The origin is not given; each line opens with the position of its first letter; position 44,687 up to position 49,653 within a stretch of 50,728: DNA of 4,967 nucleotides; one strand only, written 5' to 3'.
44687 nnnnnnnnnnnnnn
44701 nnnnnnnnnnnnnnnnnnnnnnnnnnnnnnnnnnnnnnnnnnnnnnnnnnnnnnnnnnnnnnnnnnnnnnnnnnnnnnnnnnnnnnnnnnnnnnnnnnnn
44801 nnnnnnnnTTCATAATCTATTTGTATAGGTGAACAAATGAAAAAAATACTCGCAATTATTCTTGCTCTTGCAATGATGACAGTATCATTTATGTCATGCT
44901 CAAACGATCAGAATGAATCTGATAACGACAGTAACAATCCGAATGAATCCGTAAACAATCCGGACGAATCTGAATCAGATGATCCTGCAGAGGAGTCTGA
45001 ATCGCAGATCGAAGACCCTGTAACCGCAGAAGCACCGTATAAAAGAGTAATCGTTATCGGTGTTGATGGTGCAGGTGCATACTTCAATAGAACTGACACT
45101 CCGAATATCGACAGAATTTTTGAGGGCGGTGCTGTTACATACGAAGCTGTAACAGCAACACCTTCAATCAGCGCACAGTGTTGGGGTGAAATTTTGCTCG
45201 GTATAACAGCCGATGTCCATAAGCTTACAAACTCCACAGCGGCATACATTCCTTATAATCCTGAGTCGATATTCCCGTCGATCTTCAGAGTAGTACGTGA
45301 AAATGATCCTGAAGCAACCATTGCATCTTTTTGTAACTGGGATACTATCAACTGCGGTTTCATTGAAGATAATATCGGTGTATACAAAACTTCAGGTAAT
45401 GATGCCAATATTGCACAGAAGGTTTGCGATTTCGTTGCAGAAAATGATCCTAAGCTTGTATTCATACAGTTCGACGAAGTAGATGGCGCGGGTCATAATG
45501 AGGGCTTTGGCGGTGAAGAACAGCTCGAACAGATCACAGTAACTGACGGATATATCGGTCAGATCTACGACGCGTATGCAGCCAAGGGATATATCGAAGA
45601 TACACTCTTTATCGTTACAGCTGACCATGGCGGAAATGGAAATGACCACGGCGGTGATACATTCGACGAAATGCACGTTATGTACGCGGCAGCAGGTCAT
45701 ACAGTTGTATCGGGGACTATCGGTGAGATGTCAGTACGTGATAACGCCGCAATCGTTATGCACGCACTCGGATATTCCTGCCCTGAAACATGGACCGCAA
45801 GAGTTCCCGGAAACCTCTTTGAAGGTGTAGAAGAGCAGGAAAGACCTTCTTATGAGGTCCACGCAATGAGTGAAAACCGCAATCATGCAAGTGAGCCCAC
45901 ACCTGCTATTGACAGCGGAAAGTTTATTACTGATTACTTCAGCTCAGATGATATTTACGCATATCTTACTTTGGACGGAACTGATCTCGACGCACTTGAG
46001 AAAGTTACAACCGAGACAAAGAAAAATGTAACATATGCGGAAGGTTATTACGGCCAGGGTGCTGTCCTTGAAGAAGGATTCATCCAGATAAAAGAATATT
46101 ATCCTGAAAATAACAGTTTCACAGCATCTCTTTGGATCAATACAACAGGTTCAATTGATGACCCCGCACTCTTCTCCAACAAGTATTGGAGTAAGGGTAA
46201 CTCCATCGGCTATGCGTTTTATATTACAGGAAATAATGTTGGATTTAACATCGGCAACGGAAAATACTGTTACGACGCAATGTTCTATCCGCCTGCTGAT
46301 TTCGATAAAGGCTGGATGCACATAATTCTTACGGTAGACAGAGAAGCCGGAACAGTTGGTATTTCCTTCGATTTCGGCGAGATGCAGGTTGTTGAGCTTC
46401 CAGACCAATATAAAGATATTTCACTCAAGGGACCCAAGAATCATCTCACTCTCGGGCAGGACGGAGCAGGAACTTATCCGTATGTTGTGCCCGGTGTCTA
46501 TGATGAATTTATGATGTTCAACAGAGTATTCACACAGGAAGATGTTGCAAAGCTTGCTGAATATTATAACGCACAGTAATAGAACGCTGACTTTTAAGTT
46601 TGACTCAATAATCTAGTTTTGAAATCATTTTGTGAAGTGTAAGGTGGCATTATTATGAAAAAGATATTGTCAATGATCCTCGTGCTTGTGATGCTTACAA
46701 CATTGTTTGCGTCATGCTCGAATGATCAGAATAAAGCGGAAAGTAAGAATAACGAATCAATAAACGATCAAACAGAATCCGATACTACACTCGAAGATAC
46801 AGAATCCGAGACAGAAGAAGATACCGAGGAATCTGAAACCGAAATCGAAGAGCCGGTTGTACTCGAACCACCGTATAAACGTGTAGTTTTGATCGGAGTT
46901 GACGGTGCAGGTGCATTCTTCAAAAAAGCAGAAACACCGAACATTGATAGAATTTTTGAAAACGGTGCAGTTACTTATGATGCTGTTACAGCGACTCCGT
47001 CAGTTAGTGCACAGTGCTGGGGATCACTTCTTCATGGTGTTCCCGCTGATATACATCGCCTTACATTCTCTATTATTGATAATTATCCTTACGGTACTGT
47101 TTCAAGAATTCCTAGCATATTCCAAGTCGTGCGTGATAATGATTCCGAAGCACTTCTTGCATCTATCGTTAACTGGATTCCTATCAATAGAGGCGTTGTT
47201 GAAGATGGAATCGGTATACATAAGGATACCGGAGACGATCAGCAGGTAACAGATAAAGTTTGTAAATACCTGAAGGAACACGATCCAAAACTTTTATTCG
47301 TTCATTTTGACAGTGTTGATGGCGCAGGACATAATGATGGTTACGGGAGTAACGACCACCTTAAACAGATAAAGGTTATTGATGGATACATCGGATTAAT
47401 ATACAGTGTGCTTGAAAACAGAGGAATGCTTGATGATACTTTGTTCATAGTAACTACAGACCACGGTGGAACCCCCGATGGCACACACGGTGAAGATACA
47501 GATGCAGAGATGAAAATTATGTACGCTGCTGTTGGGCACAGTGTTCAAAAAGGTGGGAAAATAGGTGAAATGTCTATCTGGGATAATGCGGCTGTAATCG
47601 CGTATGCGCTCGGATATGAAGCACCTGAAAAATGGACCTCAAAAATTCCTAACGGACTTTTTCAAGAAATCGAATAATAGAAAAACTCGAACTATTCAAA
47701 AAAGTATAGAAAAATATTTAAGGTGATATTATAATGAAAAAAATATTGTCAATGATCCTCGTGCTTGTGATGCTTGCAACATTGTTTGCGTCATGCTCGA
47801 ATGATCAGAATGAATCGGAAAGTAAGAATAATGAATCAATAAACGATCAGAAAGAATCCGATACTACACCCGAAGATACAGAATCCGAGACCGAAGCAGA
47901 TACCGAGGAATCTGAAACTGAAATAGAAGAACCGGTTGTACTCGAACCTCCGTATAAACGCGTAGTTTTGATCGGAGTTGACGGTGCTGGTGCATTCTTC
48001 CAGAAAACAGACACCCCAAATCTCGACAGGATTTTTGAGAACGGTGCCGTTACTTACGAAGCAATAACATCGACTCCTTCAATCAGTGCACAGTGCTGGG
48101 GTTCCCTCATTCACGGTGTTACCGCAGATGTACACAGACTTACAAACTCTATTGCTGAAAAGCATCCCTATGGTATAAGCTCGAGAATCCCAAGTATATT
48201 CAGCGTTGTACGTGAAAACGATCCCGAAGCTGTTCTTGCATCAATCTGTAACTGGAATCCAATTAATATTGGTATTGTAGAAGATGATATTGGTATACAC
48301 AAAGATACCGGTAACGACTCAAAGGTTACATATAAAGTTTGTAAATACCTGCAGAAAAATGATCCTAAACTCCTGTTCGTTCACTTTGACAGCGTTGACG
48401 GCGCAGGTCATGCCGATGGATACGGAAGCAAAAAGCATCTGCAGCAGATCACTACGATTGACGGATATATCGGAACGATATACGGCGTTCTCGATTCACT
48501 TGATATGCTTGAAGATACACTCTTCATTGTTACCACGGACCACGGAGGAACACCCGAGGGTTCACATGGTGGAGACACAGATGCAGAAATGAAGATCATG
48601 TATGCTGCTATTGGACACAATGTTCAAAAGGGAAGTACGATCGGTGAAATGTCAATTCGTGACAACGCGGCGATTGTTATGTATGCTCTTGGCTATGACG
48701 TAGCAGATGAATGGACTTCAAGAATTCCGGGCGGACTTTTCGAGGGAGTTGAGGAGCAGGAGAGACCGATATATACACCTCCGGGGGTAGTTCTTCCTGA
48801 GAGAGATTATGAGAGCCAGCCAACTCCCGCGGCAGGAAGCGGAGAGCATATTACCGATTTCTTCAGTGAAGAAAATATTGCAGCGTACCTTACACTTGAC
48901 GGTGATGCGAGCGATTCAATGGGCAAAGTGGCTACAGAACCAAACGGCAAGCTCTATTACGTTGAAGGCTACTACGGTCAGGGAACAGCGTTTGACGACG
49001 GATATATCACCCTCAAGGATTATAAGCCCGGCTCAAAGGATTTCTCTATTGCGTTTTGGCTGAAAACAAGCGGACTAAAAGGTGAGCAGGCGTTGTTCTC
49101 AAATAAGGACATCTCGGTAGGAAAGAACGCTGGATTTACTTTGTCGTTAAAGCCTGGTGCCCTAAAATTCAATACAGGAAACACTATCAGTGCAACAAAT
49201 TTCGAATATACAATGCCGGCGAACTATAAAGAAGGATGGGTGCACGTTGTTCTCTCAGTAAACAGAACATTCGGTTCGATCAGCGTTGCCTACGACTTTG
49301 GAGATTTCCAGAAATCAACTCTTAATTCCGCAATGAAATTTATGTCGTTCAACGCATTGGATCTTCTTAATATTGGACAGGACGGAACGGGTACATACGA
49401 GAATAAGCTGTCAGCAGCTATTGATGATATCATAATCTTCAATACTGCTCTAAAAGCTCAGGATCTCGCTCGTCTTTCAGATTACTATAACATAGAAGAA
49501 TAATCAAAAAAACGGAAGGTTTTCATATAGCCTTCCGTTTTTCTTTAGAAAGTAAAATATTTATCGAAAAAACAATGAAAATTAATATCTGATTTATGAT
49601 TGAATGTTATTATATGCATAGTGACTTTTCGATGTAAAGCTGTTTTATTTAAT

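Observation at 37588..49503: Seven-gene tandem array of surface lipoproteins fusing an AP-superfamily (NPP-like) phosphodiesterase domain to a LamG/ConA-like domain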

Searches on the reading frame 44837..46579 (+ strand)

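Call 4: search_protein_families(library=pfam, proteins=[window:44837-46579:+], max_evalue=0.01)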
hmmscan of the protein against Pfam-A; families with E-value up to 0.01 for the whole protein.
window:44837-46579:+ (580 aa): 4 families
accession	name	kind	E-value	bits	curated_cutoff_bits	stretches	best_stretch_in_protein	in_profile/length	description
PF01663.27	Phosphodiest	-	1.7e-14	54.7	23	1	200-281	157-237/342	Type I phosphodiesterase / nucleotide pyrophosphatase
PF13385.13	Laminin_G_3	-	1.5e-10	41.9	27.6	1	425-571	16-151/151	Concanavalin A-like lectin/glucanases superfamily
PF01676.23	Metalloenzyme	-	1.7e-07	31.4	24.3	1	177-266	116-202/252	Metalloenzyme superfamily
PF00884.28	Sulfatase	-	0.0073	16.1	25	0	230-270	207-247/301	Sulfatase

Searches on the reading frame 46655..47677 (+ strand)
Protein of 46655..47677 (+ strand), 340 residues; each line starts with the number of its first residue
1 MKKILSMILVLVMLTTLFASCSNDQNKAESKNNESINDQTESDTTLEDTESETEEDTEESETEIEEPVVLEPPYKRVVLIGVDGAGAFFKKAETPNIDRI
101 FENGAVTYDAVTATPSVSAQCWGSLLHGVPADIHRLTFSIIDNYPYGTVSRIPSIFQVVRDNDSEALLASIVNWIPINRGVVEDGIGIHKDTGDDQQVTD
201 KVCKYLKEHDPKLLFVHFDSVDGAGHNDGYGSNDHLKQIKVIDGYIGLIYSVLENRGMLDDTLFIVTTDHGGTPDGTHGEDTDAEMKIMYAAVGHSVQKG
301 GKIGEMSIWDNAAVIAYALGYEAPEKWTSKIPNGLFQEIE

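Call 4: search_protein_families(library=pfam, proteins=[window:46655-47677:+], max_evalue=0.01)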
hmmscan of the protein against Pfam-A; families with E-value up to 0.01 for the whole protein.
window:46655-47677:+ (340 aa): 4 families
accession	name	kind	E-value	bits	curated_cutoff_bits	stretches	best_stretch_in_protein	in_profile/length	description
PF01663.27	Phosphodiest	-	8.8e-18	65.4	23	1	77-274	1-223/342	Type I phosphodiesterase / nucleotide pyrophosphatase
PF01676.23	Metalloenzyme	-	5.5e-10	39.6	24.3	1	187-278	120-208/252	Metalloenzyme superfamily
PF00884.28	Sulfatase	-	2.8e-06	27.3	25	1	180-276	141-247/301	Sulfatase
PF07394.17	DUF1501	-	0.00036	20.2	27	1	232-307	261-337/390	Protein of unknown function (DUF1501)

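Call 31: search_protein_families(library=ncbifam, proteins=[window:46655-47677:+], max_evalue=0.01)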
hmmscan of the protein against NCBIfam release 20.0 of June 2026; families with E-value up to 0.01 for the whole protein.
window:46655-47677:+ (340 aa): 23 families
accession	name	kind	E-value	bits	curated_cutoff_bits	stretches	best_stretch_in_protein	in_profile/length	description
NF045661.1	HdlasePehA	equivalog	1.9e-05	23.5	900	1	239-272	288-321/506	phosphoric/sulfuric ester hydrolase PehA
NF010322.0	PRK13759.1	equivalog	4.7e-05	22.1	481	0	237-272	272-307/486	arylsulfatase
TIGR01307.1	pgm_bpd_ind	equivalog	7.5e-05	21.4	330.65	1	196-278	370-446/504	2,3-bisphosphoglycerate-independent phosphoglycerate mutase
NF009049.0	PRK12383.1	equivalog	0.0001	21.4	254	1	193-329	269-396/408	phosphopentomutase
TIGR00306.2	apgM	subfamily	0.00013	21.1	320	1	195-271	273-348/403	2,3-bisphosphoglycerate-independent phosphoglycerate mutase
NF053689.1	BamJ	equivalog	0.00015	22.1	100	1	1-58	1-59/184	BamJ family beta-barrel-assembly machinery protein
NF003766.0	PRK05362.1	equivalog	0.00018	20.4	256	1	184-325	252-386/396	phosphopentomutase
NF053772.1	BSAP5b_fam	equivalog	0.00066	19.1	380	1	1-63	1-66/418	BSAP5b family pore-forming toxin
NF040528.1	SP_0198_lipo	equivalog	0.001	19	100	1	3-64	2-62/144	SP_0198 family lipoprotein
NF047879.1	catechol_SstD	exception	0.0014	17.7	450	1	1-78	1-75/343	ferrated catecholamine ABC transporter substrate-binding lipoprotein SstD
NF041941.1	lipo_FMN_PplA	exception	0.0015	17.8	325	1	1-78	2-78/302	extracellular electron transfer flavoprotein PplA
NF041428.1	TrsH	subfamily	0.0019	18.3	150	1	1-44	1-41/149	TrsH/TraH family protein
NF038282.1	LapC_YejM_PbgA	exception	0.0024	16.3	825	1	193-278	369-457/584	LPS biosynthesis-modulating metalloenzyme YejM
NF045963.1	MAG3240_fam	subfamily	0.0028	16.5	160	1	1-41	1-44/565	MAG3240 family lipoprotein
NF038358.1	phophono_PhpG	equivalog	0.0029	16.4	545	1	193-274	291-365/417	CMP-5'-phosphonoformate--3-phosphoglycerate phosphonoformyl transferase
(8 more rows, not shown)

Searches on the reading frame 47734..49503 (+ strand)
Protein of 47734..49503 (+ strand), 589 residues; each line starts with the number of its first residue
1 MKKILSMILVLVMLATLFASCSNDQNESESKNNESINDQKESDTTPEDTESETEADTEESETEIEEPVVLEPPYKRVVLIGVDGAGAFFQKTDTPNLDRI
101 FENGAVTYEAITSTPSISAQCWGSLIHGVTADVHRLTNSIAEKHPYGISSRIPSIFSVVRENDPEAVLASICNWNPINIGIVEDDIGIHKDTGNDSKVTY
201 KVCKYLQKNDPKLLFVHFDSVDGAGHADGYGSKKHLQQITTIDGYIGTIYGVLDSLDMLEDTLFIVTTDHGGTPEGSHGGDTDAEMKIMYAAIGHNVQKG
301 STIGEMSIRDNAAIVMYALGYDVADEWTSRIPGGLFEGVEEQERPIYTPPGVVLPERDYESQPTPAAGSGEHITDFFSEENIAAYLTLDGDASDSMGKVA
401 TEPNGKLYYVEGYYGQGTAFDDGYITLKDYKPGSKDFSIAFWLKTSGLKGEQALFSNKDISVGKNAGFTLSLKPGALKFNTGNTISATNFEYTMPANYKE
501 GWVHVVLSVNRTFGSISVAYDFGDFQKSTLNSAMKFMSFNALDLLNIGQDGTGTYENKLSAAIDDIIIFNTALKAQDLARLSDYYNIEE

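Call 4: search_protein_families(library=pfam, proteins=[window:47734-49503:+], max_evalue=0.01)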
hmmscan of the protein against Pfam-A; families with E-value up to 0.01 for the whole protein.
window:47734-49503:+ (589 aa): 5 families
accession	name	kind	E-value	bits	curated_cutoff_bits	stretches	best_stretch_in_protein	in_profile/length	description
PF01663.27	Phosphodiest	-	3.3e-18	66.8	23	2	209-275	158-224/342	Type I phosphodiesterase / nucleotide pyrophosphatase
PF13385.13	Laminin_G_3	-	7.1e-11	42.9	27.6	1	422-578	4-150/151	Concanavalin A-like lectin/glucanases superfamily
PF01676.23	Metalloenzyme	-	3.3e-08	33.8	24.3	1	180-278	113-208/252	Metalloenzyme superfamily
PF07953.20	Toxin_R_bind_N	-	0.00058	20.1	23.8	1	433-513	52-137/191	Clostridium neurotoxin, N-terminal receptor binding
PF00884.28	Sulfatase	-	0.0046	16.8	25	0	195-280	146-255/301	Sulfatase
